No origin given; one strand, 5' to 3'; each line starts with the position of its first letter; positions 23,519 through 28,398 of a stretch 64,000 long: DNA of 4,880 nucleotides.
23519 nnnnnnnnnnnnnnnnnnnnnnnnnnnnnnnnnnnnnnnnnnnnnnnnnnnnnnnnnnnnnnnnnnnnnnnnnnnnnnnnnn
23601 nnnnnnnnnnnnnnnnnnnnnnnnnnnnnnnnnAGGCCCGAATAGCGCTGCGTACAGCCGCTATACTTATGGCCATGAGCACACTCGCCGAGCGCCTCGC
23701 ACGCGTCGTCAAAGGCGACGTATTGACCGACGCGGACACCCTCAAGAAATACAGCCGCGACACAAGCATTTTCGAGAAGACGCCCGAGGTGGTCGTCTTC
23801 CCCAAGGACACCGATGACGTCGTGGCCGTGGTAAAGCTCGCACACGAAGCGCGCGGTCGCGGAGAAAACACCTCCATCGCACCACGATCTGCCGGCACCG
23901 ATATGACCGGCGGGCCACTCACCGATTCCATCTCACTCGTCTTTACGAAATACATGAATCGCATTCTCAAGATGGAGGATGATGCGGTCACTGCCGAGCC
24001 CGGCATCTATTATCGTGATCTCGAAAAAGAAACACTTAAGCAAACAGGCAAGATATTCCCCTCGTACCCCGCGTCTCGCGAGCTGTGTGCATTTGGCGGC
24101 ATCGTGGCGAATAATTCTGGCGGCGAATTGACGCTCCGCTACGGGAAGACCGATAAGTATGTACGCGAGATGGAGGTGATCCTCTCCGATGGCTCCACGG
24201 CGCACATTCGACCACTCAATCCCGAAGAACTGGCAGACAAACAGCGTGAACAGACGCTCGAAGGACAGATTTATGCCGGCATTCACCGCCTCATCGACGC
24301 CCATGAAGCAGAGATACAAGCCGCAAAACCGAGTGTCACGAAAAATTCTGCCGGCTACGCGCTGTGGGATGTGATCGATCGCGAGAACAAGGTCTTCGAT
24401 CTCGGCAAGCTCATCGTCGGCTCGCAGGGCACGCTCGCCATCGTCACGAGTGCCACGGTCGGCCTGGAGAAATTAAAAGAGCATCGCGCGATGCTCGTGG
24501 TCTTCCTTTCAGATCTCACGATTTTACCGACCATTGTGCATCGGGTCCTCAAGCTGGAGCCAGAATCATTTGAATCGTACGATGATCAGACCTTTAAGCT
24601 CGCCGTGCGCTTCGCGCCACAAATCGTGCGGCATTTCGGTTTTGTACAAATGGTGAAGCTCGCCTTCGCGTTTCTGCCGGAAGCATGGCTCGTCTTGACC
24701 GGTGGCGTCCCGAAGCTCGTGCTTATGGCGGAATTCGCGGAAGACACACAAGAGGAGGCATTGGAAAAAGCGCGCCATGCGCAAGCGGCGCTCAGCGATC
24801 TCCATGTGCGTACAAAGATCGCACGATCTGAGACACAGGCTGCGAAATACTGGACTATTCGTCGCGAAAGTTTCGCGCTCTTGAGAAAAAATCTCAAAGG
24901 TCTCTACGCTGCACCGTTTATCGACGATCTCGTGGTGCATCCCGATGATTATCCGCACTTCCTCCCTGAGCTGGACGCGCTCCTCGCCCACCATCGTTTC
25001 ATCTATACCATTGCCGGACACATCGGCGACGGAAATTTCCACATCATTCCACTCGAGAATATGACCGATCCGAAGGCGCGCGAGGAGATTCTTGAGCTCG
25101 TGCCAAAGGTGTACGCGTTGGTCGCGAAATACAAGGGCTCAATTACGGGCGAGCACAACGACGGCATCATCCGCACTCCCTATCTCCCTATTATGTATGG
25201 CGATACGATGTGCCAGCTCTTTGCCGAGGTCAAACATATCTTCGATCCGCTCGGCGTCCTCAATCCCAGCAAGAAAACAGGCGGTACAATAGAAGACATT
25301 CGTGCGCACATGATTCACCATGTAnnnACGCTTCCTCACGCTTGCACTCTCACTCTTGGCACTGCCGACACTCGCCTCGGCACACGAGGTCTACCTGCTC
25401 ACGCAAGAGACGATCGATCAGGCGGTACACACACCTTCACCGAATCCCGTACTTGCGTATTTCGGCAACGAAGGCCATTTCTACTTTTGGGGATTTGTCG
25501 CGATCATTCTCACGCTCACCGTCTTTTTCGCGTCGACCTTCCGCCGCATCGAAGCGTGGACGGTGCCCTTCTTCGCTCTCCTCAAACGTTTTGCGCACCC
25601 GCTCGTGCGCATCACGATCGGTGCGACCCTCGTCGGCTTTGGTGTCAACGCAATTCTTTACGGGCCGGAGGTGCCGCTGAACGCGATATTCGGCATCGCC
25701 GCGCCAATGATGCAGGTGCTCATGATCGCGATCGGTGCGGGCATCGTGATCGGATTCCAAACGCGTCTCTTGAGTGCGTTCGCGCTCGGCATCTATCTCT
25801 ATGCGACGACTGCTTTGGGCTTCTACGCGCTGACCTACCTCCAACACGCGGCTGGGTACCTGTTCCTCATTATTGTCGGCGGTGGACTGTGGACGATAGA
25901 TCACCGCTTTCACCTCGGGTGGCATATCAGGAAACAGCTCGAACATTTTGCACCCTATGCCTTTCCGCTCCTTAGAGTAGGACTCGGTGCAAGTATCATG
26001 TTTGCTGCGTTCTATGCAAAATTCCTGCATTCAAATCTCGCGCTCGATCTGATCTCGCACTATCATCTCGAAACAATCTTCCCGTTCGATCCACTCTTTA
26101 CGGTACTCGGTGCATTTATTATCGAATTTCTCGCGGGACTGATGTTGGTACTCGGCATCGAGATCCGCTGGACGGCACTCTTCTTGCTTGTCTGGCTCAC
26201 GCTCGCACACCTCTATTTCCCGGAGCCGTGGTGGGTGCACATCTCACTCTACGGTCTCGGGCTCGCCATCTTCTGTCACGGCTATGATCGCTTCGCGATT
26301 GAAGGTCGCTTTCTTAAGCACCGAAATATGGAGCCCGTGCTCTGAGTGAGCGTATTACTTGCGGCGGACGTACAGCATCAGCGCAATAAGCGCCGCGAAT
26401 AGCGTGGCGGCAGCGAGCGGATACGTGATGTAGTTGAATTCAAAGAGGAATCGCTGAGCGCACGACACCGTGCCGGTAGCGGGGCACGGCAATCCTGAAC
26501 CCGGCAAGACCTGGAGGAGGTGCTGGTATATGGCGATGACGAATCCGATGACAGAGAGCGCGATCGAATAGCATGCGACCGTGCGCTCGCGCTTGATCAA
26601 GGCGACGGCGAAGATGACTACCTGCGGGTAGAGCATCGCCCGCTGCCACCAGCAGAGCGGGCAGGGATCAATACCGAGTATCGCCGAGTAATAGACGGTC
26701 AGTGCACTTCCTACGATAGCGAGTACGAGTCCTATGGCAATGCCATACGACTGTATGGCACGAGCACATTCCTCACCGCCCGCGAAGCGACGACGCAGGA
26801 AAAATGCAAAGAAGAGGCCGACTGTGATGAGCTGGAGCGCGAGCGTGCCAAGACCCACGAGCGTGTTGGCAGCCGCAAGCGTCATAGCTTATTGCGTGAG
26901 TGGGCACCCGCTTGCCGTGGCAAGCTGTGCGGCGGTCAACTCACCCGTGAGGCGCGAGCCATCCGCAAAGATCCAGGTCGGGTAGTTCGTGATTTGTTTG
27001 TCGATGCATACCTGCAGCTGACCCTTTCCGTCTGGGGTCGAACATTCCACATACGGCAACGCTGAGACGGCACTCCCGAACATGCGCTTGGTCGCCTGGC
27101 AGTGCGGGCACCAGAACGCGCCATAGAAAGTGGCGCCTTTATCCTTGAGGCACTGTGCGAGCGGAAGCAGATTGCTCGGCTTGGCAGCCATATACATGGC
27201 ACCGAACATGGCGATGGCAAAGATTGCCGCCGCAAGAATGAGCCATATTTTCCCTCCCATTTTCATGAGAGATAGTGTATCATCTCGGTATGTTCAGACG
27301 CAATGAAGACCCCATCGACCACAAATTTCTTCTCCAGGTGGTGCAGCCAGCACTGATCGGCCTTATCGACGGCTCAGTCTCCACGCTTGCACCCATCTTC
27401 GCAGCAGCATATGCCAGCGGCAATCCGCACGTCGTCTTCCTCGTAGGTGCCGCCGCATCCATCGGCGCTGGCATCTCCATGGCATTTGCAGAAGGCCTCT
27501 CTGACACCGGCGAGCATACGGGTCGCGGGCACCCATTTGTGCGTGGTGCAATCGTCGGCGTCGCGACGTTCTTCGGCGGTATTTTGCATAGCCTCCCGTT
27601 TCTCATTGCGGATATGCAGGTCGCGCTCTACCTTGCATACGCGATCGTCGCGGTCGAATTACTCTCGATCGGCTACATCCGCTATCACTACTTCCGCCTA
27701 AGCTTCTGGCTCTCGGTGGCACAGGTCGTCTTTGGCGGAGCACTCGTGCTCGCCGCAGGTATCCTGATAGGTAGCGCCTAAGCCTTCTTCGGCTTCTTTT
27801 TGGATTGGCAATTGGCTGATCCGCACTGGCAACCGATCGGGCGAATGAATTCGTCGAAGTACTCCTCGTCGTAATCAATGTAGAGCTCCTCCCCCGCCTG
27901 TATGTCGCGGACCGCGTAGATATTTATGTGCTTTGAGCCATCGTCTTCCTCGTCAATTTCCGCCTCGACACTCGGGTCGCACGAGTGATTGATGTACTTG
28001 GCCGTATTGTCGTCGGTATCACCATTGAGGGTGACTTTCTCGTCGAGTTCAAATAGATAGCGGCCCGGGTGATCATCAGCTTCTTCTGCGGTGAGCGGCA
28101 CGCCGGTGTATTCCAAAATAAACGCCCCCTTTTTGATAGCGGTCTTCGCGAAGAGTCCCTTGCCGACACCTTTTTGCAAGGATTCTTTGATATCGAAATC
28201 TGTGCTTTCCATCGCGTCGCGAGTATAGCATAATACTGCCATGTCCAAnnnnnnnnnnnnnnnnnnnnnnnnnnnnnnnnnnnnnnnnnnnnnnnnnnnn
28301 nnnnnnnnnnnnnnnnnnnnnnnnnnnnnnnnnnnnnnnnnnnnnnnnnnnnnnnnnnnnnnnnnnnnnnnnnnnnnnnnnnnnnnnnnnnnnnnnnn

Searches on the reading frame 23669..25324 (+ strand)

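Call 55: search_protein_families(library=pfam, proteins=[window:23669-25324:+], max_evalue=0.00001)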
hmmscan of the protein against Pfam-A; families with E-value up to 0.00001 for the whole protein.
window:23669-25324:+ (552 aa): 2 families
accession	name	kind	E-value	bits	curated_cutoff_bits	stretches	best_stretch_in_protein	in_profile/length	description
PF02913.24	FAD-oxidase_C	-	3.1e-41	142.2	21.2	1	270-535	2-247/248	FAD linked oxidases, C-terminal domain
PF01565.28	FAD_binding_4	-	1.1e-27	96.9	26.4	1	39-180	1-138/139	FAD binding domain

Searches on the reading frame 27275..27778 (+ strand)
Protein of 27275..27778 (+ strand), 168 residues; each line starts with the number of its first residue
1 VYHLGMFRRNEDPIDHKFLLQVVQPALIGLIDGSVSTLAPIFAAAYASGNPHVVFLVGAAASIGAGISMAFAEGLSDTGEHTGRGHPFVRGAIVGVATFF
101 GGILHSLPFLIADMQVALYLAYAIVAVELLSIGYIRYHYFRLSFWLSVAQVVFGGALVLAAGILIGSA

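Call 55: search_protein_families(library=pfam, proteins=[window:27275-27778:+], max_evalue=0.00001)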
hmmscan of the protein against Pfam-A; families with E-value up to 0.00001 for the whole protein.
window:27275-27778:+ (168 aa): 1 family
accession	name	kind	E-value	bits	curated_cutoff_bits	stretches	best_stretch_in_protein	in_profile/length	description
PF01988.24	VIT1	-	3.2e-13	50.5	28.1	2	85-167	131-214/214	VIT family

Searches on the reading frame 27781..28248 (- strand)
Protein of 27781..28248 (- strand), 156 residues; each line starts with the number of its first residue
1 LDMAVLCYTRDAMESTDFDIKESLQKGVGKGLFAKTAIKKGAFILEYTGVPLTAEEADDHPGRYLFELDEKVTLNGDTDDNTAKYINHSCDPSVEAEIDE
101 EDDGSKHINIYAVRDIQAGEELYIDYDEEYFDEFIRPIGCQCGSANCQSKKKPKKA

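Call 55: search_protein_families(library=pfam, proteins=[window:27781-28248:-], max_evalue=0.00001)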
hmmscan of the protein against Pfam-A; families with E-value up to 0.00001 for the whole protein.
window:27781-28248:- (156 aa): 1 family
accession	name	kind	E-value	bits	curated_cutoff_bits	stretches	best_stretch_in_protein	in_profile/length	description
PF00856.33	SET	-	1.7e-23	83.5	22.4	1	29-126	1-104/105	SET domain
